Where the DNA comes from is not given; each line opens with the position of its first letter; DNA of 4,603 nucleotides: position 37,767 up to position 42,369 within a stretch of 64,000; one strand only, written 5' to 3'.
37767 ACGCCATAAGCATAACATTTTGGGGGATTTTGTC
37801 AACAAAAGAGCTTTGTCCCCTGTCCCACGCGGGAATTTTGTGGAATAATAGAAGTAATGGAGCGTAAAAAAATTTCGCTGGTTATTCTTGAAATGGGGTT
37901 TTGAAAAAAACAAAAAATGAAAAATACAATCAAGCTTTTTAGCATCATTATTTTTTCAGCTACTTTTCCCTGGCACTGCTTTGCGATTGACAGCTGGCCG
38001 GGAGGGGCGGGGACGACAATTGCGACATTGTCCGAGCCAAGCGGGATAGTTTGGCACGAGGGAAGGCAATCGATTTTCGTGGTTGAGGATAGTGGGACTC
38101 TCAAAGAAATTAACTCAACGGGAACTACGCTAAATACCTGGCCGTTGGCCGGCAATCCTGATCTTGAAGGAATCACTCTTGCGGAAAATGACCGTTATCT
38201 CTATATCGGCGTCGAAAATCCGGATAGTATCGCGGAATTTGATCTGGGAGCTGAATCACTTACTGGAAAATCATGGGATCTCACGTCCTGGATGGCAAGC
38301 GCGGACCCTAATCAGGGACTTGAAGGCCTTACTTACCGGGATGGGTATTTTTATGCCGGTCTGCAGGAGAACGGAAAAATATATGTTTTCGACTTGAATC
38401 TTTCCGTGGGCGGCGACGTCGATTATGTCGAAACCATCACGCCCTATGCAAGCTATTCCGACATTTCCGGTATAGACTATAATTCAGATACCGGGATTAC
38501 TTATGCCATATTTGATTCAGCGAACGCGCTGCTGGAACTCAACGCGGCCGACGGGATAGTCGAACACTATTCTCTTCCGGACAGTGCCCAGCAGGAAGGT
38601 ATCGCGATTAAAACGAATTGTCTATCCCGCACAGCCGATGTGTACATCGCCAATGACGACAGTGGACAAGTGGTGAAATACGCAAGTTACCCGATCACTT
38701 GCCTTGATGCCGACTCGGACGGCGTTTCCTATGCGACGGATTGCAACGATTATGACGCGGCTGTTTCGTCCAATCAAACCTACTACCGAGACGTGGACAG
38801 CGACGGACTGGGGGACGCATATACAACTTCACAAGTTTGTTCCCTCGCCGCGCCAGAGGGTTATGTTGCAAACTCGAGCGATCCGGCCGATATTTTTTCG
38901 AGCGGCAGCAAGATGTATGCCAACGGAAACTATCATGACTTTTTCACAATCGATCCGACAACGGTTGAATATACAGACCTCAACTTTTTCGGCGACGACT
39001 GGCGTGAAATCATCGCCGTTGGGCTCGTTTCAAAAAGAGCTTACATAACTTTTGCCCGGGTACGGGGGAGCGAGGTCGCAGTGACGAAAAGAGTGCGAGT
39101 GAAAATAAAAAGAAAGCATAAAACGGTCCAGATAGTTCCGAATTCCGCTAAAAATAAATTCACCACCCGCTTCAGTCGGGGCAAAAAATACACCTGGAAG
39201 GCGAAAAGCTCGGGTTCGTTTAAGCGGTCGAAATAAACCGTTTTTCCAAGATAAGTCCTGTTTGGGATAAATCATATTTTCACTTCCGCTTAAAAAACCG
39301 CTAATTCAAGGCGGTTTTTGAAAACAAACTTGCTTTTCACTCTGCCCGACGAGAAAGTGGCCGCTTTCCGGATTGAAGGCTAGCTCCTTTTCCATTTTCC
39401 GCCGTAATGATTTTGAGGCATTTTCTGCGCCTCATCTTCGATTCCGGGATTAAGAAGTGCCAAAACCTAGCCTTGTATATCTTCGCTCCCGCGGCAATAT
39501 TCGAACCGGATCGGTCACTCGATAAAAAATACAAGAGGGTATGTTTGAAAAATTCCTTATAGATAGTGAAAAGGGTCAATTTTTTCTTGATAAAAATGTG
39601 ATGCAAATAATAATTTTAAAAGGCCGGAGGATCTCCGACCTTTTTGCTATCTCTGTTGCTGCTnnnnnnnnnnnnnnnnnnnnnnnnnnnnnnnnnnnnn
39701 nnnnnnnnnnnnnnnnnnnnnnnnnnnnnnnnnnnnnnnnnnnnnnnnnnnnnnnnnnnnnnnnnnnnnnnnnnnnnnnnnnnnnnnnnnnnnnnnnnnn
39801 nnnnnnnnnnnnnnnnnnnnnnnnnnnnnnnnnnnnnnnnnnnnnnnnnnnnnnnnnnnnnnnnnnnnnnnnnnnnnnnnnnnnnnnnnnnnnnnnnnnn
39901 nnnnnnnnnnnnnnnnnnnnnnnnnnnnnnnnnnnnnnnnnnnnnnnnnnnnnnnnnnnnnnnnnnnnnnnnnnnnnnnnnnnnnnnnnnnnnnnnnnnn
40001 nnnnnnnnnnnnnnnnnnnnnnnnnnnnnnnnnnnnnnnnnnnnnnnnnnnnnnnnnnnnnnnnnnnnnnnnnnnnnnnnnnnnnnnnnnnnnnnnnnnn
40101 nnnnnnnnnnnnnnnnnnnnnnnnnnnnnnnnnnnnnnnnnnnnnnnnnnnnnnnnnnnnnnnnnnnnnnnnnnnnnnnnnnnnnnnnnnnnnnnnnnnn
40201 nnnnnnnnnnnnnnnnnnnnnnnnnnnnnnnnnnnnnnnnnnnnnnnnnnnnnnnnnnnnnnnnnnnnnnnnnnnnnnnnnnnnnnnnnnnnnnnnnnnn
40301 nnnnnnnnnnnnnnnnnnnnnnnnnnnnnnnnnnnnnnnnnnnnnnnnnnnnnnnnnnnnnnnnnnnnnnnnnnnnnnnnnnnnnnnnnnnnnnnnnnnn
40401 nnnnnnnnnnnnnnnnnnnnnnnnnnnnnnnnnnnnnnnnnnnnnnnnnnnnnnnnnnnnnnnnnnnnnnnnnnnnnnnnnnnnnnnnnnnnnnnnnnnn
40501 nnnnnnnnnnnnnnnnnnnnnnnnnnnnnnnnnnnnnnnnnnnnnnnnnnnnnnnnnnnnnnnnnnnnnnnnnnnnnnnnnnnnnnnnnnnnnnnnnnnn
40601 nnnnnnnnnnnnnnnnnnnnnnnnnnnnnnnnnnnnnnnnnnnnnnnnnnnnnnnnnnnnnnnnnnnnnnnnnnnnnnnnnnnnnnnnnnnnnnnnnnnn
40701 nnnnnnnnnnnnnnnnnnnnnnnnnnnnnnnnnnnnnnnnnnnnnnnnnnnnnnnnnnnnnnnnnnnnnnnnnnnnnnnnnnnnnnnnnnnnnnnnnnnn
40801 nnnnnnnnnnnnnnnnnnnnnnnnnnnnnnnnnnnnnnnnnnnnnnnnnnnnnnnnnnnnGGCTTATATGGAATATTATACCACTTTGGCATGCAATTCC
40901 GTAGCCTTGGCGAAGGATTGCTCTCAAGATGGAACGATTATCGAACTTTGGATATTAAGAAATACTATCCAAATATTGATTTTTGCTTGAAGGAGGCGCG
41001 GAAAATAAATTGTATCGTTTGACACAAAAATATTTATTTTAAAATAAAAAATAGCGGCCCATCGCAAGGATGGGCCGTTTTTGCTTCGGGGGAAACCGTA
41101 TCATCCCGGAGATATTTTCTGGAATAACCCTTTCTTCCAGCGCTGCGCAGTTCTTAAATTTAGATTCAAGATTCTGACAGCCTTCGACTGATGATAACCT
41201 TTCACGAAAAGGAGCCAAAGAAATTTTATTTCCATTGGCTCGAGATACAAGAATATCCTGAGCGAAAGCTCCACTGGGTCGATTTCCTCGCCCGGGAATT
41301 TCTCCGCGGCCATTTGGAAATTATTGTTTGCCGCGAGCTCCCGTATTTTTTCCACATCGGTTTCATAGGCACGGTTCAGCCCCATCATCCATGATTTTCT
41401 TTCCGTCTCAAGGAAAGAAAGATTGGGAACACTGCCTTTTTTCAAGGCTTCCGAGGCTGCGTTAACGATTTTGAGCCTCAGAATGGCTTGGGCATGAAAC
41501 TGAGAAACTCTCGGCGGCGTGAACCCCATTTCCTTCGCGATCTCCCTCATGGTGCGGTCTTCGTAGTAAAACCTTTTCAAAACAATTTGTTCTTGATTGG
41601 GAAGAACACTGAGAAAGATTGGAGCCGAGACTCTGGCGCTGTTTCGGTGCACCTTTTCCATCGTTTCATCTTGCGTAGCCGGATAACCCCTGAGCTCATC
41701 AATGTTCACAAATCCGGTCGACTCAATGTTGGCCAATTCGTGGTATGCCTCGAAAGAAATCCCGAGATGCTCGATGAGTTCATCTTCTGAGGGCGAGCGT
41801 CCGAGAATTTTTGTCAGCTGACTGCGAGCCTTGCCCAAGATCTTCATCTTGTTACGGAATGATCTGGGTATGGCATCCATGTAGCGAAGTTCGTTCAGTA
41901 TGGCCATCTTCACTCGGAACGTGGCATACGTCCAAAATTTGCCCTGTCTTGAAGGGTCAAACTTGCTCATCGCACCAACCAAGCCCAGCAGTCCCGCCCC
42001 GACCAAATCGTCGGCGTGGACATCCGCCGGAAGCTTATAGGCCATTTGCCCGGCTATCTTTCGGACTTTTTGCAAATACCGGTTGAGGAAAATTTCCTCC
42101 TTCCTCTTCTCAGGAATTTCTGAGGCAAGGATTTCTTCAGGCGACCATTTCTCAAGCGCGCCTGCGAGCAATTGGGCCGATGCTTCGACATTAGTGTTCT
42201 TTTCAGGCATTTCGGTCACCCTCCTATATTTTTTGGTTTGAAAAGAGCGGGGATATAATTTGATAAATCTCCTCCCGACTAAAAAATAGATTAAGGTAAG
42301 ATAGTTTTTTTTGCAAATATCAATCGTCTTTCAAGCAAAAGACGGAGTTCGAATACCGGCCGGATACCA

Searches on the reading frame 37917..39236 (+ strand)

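Call 15: search_protein_families(library=pfam, proteins=[window:37917-39236:+], max_evalue=0.001)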
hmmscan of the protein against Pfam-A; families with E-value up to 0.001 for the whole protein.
window:37917-39236:+ (439 aa): 2 families
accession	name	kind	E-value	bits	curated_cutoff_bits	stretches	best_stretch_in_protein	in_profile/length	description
PF06977.17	SdiA-regulated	-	1.6e-15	57.5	21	1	40-221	24-212/249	SdiA-regulated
PF13449.12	Phytase-like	-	1e-07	32.6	27.6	1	79-151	66-144/284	Esterase-like activity of phytase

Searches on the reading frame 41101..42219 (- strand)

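Call 15: search_protein_families(library=pfam, proteins=[window:41101-42219:-], max_evalue=0.001)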
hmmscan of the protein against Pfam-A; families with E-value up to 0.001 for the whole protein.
window:41101-42219:- (372 aa): 6 families
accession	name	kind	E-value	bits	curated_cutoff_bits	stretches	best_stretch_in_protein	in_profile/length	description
PF04542.20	Sigma70_r2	-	1.6e-11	44.3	24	1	46-112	3-66/71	Sigma-70 region 2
PF04545.22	Sigma70_r4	-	4.3e-10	39.4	24.1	1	203-250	2-49/50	Sigma-70, region 4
PF04539.22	Sigma70_r3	-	3.8e-07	30.5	25.3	1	129-164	7-42/78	Sigma-70 region 3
PF08281.18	Sigma70_r4_2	-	1.6e-05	24.9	25.7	1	203-248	8-53/54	Sigma-70, region 4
PF13384.12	HTH_23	-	4e-05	23.7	24.6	0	331-363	6-39/50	Homeodomain-like domain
PF13518.12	HTH_28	-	9.8e-05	22.8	25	0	339-364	10-35/52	Helix-turn-helix domain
